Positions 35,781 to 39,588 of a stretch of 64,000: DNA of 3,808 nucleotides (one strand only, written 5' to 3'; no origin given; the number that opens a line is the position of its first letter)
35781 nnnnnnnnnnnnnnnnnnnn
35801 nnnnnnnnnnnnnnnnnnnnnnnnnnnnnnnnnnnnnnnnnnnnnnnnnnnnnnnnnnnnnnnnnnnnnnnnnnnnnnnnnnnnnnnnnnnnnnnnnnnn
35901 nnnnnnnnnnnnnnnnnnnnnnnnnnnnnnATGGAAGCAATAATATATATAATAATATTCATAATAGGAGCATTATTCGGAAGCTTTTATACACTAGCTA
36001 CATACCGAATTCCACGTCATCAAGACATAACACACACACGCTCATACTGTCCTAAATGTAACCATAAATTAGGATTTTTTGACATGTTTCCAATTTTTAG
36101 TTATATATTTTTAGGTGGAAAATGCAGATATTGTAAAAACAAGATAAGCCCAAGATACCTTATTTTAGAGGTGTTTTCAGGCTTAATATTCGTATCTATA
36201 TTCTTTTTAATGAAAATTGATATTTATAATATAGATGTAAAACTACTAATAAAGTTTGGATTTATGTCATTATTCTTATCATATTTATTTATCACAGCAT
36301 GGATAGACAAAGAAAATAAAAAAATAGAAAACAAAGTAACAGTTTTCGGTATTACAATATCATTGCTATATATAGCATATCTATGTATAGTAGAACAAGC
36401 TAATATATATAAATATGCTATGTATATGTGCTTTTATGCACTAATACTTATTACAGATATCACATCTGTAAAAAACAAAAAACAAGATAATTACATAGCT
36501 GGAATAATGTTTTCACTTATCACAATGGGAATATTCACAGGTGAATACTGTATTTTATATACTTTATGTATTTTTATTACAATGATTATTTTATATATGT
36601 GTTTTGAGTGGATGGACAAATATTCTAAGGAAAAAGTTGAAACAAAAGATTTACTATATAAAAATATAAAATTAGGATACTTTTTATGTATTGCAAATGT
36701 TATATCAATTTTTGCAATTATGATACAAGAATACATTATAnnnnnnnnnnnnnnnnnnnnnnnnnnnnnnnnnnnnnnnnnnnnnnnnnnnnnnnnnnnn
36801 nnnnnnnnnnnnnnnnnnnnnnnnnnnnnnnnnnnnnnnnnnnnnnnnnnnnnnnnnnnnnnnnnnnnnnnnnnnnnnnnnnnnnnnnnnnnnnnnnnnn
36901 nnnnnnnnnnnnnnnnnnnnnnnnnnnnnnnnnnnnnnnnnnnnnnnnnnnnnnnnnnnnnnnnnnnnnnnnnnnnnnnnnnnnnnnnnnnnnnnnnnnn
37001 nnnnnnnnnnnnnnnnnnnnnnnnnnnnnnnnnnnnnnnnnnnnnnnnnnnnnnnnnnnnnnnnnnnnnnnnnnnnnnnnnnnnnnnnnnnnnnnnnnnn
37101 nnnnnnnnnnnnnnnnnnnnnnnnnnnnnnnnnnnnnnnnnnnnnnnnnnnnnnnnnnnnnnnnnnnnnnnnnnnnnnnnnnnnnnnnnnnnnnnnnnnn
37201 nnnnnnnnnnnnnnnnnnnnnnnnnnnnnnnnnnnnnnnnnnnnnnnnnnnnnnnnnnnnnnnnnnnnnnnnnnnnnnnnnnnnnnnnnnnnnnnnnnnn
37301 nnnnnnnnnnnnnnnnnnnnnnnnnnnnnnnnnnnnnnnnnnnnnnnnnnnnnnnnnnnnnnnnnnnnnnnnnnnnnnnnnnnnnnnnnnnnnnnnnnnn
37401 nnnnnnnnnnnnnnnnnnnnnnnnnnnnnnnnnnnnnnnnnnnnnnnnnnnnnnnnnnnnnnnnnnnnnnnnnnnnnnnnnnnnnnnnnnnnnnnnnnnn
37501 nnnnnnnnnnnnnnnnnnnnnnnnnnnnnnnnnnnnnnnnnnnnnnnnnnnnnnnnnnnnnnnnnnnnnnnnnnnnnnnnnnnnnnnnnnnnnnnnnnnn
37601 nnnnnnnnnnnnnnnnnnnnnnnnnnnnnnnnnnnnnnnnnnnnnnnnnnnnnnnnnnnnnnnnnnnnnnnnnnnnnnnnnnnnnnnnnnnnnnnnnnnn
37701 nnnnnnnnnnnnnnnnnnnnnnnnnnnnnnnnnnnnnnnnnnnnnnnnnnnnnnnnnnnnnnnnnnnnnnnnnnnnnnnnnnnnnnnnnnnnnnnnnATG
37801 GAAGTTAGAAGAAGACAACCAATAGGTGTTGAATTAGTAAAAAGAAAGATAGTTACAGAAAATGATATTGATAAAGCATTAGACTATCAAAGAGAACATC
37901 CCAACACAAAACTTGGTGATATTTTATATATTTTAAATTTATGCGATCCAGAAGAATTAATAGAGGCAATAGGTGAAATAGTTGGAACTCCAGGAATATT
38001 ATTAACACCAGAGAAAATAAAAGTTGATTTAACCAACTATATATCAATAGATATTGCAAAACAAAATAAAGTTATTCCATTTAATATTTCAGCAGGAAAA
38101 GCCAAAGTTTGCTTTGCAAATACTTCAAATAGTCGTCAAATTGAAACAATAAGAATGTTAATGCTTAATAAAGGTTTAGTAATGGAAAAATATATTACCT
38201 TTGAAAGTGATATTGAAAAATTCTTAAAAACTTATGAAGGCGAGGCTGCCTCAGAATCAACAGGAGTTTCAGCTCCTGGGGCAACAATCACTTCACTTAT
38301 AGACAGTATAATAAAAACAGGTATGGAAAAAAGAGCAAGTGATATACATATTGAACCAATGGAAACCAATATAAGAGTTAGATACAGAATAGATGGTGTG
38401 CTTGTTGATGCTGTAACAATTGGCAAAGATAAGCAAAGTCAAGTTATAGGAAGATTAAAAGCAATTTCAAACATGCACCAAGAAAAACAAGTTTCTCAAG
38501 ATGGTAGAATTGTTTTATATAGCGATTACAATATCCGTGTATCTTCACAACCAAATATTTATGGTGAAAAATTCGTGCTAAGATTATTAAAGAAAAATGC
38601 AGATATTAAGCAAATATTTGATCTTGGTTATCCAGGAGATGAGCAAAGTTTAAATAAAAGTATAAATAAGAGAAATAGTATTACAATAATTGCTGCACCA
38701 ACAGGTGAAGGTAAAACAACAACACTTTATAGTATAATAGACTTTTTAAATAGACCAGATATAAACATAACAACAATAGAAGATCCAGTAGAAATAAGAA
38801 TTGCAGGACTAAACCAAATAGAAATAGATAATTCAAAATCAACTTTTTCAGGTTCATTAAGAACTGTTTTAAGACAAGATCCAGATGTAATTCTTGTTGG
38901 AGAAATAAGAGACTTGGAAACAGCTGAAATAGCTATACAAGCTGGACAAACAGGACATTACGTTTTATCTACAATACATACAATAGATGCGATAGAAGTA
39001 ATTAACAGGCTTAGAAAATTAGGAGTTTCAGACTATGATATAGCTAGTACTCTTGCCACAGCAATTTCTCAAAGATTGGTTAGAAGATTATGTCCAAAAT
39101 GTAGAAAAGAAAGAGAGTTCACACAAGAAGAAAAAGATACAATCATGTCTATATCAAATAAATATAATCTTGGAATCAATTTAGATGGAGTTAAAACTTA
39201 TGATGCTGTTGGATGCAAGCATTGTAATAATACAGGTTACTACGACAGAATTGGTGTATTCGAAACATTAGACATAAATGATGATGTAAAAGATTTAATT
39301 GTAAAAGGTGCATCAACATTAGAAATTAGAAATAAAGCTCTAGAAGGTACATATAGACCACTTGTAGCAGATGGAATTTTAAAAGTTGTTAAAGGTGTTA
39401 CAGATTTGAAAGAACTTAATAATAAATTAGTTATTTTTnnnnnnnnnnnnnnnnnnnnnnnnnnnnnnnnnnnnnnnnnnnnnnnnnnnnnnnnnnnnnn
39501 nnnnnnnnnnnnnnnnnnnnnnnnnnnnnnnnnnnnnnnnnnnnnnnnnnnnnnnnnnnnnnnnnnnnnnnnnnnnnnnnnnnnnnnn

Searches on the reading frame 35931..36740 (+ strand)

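Call 102: search_protein_families(library=pfam, proteins=[window:35931-36740:+], max_evalue=0.00001)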
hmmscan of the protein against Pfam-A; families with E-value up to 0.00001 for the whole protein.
window:35931-36740:+ (270 aa): 1 family
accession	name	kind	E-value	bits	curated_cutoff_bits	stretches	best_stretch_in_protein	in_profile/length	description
PF06750.18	A24_N_bact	-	2.9e-29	101.4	23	1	11-92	1-82/84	Bacterial Peptidase A24 N-terminal domain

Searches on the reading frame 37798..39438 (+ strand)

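Call 102: search_protein_families(library=pfam, proteins=[window:37798-39438:+], max_evalue=0.00001)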
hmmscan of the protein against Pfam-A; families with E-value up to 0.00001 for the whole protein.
window:37798-39438:+ (547 aa): 2 families
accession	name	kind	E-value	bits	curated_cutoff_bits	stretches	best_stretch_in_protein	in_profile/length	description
PF00437.27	T2SSE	-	3.3e-104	348.9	24.9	1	162-541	6-369/370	Type II/IV secretion system protein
PF05157.20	MshEN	-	2.2e-09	37.6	23.1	1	63-152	2-89/90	MshEN domain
